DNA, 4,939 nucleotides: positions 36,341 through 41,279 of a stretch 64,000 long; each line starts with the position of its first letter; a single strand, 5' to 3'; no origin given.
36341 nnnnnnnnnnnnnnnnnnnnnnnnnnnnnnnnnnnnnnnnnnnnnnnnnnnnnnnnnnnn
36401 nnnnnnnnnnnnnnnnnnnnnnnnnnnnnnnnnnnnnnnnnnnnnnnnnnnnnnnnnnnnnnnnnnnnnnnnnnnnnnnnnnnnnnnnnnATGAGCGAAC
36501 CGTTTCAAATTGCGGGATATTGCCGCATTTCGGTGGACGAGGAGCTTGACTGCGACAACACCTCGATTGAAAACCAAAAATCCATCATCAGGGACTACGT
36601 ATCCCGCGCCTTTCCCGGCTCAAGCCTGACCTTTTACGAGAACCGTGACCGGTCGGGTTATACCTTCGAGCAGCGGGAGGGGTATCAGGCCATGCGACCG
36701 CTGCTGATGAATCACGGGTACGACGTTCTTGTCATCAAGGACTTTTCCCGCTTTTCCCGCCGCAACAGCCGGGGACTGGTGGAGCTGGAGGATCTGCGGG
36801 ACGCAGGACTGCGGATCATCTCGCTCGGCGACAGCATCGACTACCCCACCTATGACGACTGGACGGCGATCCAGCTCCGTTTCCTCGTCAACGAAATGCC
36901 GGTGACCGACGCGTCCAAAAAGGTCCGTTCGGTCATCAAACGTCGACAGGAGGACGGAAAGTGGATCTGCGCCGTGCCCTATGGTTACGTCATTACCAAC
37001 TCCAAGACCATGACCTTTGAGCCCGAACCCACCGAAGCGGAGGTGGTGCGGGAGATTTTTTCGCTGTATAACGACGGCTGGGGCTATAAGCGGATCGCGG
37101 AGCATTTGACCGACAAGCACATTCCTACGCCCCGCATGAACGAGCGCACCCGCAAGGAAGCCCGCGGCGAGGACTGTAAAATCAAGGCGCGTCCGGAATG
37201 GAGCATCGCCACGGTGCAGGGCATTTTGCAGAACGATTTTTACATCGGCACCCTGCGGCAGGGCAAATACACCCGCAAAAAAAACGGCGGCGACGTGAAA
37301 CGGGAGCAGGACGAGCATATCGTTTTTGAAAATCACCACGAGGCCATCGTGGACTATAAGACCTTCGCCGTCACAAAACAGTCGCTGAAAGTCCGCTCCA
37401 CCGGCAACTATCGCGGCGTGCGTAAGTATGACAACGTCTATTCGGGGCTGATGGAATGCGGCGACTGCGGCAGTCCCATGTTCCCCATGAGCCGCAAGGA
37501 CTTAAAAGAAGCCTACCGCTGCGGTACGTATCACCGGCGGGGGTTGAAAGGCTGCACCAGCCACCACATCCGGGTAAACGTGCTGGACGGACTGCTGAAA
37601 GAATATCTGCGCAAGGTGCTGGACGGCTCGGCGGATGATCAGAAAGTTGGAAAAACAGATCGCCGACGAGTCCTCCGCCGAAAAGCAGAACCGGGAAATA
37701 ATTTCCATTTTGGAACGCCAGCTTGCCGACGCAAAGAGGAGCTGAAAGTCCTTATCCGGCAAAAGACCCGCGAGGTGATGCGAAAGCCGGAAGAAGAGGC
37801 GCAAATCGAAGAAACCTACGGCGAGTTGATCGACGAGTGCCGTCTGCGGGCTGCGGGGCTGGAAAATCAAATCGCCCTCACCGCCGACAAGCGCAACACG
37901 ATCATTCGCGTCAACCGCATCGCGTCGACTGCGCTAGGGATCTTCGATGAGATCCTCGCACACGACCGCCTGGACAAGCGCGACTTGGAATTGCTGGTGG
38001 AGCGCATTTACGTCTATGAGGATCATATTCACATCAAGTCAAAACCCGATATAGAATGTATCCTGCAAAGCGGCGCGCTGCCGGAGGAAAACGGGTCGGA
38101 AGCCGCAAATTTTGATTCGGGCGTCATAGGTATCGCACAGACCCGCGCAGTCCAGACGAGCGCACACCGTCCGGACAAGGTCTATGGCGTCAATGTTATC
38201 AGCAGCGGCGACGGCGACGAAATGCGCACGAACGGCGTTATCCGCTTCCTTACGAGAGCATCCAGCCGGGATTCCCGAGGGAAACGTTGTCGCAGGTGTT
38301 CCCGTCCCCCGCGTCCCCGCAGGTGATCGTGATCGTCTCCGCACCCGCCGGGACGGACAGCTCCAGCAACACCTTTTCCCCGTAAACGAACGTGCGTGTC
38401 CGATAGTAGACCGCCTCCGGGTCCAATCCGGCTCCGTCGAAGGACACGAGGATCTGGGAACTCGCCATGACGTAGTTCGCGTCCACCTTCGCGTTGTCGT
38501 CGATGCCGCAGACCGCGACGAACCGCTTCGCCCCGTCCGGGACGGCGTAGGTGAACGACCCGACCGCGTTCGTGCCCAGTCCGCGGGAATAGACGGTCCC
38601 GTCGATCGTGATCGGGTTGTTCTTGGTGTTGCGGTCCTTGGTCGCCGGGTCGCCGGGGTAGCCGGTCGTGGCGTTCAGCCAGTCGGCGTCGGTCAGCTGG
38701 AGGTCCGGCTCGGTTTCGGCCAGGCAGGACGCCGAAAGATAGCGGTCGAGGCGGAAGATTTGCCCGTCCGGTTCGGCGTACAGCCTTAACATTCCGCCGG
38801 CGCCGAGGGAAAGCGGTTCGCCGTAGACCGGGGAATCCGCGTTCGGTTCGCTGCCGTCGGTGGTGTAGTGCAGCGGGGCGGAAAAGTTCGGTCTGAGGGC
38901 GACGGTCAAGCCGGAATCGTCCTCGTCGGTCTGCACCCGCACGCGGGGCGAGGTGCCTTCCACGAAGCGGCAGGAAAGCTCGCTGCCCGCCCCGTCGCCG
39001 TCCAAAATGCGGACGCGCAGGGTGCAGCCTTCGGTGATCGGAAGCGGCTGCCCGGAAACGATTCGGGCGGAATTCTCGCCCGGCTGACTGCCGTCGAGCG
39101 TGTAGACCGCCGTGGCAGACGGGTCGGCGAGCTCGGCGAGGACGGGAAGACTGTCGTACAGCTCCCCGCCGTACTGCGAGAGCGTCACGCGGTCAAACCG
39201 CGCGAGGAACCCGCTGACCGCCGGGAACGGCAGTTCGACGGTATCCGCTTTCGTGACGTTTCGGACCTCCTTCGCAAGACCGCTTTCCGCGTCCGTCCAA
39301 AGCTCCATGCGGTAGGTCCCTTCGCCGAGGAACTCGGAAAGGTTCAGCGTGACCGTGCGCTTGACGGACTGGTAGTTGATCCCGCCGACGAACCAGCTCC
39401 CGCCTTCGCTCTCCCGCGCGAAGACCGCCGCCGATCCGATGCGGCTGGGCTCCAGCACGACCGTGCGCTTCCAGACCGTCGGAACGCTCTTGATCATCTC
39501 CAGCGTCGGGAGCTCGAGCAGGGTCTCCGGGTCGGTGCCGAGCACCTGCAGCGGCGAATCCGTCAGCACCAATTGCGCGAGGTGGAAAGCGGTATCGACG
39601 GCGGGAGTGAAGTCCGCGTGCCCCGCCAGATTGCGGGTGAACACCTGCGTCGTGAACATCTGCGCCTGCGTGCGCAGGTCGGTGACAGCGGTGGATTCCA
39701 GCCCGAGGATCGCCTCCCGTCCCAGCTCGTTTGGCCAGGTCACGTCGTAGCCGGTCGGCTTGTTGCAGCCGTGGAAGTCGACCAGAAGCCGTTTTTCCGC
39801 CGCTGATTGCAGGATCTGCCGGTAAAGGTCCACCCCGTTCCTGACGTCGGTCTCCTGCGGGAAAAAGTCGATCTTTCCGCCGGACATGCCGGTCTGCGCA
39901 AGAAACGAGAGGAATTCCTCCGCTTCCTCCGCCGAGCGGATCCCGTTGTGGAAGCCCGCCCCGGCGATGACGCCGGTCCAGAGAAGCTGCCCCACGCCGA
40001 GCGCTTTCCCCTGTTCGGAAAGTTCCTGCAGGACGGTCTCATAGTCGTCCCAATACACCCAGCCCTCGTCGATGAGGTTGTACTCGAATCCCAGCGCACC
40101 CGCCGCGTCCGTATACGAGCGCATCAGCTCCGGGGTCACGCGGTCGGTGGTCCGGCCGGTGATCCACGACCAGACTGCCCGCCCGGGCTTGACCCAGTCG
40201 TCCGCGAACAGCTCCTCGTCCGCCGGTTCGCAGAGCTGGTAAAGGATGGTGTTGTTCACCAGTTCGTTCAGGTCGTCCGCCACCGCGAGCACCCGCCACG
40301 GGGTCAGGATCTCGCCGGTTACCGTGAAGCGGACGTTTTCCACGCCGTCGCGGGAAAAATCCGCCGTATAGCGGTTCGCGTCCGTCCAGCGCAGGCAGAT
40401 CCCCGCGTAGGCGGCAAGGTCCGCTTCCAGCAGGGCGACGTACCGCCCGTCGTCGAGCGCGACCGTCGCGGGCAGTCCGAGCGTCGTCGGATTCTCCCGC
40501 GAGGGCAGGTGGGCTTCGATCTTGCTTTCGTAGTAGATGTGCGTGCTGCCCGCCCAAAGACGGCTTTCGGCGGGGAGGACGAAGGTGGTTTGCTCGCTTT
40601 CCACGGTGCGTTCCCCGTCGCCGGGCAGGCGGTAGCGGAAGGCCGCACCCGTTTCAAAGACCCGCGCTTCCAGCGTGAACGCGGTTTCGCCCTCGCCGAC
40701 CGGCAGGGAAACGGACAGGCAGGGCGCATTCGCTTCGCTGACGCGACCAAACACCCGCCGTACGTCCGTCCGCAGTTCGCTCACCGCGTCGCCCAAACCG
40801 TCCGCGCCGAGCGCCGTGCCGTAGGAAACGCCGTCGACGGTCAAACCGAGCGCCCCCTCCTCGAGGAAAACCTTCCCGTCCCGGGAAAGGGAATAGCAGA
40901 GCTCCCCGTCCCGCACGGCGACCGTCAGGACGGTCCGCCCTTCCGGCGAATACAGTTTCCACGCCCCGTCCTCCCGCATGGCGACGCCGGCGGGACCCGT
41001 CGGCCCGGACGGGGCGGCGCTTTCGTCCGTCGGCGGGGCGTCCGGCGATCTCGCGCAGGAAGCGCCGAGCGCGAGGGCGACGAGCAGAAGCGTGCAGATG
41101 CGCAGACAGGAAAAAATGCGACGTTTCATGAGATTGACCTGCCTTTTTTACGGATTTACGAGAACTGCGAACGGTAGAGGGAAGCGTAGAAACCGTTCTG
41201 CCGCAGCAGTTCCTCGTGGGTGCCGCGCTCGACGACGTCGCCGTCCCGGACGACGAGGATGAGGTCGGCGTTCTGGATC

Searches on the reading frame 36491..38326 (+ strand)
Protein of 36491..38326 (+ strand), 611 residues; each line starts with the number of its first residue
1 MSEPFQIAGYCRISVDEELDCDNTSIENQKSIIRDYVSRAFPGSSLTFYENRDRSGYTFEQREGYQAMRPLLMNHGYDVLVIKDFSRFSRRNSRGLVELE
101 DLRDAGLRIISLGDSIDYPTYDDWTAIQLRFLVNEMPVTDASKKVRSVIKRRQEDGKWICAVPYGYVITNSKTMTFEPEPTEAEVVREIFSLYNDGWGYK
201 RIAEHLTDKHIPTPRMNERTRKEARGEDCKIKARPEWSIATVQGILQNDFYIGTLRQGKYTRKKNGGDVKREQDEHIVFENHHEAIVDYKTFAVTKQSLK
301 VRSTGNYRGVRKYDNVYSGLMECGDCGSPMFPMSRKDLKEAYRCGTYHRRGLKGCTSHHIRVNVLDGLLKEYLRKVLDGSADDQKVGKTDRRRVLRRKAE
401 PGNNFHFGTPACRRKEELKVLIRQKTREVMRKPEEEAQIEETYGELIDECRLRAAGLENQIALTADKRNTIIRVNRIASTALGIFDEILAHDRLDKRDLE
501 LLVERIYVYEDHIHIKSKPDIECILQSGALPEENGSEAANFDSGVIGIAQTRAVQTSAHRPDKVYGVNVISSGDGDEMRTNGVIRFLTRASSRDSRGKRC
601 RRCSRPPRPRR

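Call 51: search_protein_families(library=pfam, max_evalue=0.01, proteins=[window:36491-38326:+])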
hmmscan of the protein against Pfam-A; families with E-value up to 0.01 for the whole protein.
window:36491-38326:+ (611 aa): 3 families
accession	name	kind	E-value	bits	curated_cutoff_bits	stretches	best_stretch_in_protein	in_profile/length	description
PF07508.19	Recombinase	-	3.8e-24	85.3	21.1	1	180-300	1-100/102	Recombinase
PF00239.26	Resolvase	-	2.1e-15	57.5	23.3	1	7-158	1-145/145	Resolvase, N terminal domain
PF13408.12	Zn_ribbon_recom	-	9.9e-14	51.9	25.3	1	317-374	2-58/58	Recombinase zinc beta ribbon domain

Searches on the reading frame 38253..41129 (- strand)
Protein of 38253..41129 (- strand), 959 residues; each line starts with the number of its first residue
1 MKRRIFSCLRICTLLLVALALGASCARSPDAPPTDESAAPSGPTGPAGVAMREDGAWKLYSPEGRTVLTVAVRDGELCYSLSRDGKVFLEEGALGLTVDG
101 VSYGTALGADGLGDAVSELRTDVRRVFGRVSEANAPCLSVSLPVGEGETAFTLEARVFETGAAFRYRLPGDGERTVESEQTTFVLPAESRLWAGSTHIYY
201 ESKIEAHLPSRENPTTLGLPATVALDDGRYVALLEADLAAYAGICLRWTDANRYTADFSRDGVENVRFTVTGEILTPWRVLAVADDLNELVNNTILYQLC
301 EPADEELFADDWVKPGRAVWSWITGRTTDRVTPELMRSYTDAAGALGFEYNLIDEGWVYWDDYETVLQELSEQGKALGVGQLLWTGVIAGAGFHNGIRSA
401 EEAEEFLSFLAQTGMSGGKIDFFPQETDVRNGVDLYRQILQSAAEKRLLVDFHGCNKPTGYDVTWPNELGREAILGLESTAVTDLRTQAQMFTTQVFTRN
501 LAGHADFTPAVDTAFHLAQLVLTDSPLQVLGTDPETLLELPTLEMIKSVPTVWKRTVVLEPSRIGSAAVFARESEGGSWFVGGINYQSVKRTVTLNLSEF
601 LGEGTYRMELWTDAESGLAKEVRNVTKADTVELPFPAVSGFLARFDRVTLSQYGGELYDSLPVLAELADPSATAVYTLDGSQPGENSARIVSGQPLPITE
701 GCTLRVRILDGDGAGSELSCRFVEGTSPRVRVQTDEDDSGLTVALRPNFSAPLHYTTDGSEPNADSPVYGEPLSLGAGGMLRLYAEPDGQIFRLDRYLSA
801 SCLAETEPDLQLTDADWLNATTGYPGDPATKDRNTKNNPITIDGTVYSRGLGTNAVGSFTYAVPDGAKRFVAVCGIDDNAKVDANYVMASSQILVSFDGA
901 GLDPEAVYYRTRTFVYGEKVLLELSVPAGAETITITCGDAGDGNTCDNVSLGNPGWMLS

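Call 82: find_encoding_contigs(protein=window:38253-41129:-, flank=8000, max_places=6)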
Protein window:38253-41129:- (959 aa): no gene with exactly this product is on record in the collection.
